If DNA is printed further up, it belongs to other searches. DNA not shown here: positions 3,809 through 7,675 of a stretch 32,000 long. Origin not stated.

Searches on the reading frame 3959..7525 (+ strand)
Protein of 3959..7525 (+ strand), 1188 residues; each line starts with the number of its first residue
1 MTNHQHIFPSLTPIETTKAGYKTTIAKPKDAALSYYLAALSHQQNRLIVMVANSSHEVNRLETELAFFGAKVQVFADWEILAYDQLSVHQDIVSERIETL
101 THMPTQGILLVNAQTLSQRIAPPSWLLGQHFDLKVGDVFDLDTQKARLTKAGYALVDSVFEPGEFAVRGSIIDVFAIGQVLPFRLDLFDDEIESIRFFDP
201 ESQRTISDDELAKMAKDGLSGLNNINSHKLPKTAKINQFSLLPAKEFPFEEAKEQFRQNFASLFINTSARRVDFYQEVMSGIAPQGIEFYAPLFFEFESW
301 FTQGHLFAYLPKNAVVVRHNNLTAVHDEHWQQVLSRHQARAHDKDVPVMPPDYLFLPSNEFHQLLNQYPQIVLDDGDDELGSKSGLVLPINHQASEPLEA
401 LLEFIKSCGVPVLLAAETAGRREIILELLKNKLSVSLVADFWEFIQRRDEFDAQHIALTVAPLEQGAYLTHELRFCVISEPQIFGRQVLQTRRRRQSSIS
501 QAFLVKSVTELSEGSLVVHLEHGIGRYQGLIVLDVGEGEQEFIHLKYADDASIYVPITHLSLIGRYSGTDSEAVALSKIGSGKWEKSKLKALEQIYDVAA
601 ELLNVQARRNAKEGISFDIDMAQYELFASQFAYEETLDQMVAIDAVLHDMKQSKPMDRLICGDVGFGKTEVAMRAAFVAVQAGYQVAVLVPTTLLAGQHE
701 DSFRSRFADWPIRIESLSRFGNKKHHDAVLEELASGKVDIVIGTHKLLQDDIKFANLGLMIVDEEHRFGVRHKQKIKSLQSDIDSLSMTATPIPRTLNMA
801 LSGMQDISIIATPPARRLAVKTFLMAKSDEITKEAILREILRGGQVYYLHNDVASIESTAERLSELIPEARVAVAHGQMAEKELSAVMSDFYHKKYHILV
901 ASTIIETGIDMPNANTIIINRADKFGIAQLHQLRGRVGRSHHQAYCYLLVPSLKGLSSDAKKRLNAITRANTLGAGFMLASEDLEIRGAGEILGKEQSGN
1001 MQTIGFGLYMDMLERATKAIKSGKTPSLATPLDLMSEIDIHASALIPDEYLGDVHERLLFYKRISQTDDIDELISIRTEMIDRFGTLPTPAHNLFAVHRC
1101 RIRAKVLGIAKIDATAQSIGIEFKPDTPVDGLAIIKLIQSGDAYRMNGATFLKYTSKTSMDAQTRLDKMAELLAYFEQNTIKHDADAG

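Call 13: search_protein_families(library=pfam, proteins=[window:3959-7525:+], max_evalue=0.001)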
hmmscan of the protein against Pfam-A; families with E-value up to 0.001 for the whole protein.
window:3959-7525:+ (1188 aa): 9 families
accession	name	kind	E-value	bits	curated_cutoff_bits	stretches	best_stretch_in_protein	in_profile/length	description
PF03461.20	TRCF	-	1.3e-25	90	25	1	1041-1130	2-91/95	TRCF domain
PF00270.35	DEAD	-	1.4e-24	87.1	26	1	638-798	3-165/167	DEAD/DEAH box helicase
PF17757.6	UvrB_inter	-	3.4e-21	75.6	22.9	1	132-208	2-79/91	UvrB interaction domain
PF00271.37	Helicase_C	-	1.9e-20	73.6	23.5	1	833-940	2-109/110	Helicase conserved C-terminal domain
PF02559.22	CarD_TRCF_RID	-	4.4e-15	55.9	23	1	511-567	1-57/57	CarD-like/TRCF RID domain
PF04851.21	ResIII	-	1.5e-11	45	22.5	1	638-792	7-162/164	Type III restriction enzyme, res subunit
PF21132.2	MFD_D3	-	1.1e-10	41.8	21.8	1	404-482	1-72/73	MFD, D3 domain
PF00176.29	SNF2-rel_dom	-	9.7e-05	22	24.9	1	654-798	16-169/290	SNF2-related domain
PF22590.2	Cas3-like_C_2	-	0.00016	22.4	27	1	843-941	2-105/106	CRISPR-associated nuclease/helicase Cas3, C-terminal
